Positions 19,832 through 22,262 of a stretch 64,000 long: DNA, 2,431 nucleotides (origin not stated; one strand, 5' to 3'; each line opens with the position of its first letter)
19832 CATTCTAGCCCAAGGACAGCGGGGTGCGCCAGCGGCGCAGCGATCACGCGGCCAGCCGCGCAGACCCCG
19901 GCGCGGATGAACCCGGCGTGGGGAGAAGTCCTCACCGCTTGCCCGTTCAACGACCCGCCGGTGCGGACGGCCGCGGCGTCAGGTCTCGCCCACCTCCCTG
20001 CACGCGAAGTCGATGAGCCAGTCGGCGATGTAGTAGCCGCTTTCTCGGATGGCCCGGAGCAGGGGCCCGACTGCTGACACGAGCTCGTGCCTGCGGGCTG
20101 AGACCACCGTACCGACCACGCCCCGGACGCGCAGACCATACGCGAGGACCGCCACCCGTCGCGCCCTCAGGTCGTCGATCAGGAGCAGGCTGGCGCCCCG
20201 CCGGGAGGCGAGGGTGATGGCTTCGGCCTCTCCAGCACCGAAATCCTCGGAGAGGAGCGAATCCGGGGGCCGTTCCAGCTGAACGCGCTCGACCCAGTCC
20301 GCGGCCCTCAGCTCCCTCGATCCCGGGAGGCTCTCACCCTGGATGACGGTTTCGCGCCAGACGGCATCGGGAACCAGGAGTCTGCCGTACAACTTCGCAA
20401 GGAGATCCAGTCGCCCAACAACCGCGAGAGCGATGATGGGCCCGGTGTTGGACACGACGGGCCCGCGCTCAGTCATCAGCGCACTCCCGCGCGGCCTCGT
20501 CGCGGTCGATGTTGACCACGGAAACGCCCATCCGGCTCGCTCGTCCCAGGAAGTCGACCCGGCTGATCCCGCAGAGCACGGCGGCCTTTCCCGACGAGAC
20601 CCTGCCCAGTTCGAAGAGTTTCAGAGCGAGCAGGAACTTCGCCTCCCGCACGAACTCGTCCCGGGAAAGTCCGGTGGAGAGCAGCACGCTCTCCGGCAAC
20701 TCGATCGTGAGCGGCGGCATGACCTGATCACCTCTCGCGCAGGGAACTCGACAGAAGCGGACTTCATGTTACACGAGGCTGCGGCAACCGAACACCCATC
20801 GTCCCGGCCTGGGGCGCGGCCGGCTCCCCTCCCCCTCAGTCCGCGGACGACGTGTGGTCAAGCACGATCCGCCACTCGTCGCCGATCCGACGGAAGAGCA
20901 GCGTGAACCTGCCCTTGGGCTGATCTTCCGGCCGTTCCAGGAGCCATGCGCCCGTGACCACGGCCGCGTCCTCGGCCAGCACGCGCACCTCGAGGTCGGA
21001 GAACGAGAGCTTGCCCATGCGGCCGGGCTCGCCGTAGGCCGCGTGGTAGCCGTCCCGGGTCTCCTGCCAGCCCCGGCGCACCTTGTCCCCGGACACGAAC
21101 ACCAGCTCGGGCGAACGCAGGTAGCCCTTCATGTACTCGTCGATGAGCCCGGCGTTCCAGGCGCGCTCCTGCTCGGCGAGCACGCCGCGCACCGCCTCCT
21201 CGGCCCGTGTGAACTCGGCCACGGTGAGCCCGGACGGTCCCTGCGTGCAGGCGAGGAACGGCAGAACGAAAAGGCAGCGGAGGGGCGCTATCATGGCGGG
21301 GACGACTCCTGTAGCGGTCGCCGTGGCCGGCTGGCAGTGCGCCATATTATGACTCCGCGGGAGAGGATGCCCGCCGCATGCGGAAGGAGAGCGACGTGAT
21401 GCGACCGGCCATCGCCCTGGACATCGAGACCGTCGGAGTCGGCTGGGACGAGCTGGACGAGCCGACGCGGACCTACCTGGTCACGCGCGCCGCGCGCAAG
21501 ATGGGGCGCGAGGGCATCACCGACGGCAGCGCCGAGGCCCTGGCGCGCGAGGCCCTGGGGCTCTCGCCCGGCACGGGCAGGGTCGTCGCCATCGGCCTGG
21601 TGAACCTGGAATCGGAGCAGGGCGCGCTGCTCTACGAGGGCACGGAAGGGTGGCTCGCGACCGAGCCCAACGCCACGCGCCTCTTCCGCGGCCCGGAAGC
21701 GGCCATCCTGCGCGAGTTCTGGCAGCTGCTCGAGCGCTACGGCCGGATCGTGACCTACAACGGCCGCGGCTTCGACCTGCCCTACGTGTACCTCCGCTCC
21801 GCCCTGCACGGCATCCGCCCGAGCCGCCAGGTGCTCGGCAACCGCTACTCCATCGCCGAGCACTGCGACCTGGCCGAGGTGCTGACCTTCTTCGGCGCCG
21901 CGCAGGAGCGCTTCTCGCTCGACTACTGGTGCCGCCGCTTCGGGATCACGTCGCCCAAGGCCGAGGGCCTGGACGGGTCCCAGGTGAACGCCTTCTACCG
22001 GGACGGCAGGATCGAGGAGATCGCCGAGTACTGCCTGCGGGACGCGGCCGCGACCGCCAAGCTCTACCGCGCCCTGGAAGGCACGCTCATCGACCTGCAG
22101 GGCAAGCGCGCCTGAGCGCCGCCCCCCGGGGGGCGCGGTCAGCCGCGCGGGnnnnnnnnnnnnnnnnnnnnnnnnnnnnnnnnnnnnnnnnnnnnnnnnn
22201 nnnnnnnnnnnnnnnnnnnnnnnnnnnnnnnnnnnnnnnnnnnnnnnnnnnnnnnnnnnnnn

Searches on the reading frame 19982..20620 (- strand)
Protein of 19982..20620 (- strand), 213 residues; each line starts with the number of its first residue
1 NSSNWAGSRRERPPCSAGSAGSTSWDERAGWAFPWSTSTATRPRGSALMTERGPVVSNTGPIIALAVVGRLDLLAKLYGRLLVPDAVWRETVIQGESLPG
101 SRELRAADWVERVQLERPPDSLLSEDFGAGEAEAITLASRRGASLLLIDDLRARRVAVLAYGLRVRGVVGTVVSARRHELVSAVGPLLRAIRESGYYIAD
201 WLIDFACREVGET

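Call 50: search_protein_families(library=pfam, proteins=[window:19982-20620:-], max_evalue=0.001)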
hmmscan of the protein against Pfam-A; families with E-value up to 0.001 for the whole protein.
window:19982-20620:- (213 aa): 1 family
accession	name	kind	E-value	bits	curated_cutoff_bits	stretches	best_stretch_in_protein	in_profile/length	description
PF20698.3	PIN-TPR-GreABC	-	0.00049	20.8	27.8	0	117-157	97-136/138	PIN domain associated with the TPR-GreAB-C-PIN system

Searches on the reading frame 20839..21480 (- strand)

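Call 50: search_protein_families(library=pfam, proteins=[window:20839-21480:-], max_evalue=0.001)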
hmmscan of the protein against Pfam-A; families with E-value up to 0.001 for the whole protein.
window:20839-21480:- (214 aa): 2 families
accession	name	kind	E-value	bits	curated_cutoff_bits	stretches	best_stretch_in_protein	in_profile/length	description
PF14534.12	DUF4440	-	1.5e-10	41.9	25.2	1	98-205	2-107/107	Domain of unknown function (DUF4440)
PF13474.12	SnoaL_3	-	1e-06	29.5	22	1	106-213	10-119/121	SnoaL-like domain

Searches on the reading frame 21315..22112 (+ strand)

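Call 46: search_protein_families(library=pfam, proteins=[window:21315-22112:+], max_evalue=0.0001)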
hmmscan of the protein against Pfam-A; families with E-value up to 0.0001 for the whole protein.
window:21315-22112:+ (266 aa): 2 families
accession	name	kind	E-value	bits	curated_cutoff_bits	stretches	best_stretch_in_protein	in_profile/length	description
PF10108.15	DNA_pol_B_exo2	-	9.1e-24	84.8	24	1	89-251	10-170/213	Predicted 3'-5' exonuclease related to the exonuclease domain of PolB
PF13482.12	RNase_H_2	-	5.3e-12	46.4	22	1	79-254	6-164/165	RNase_H superfamily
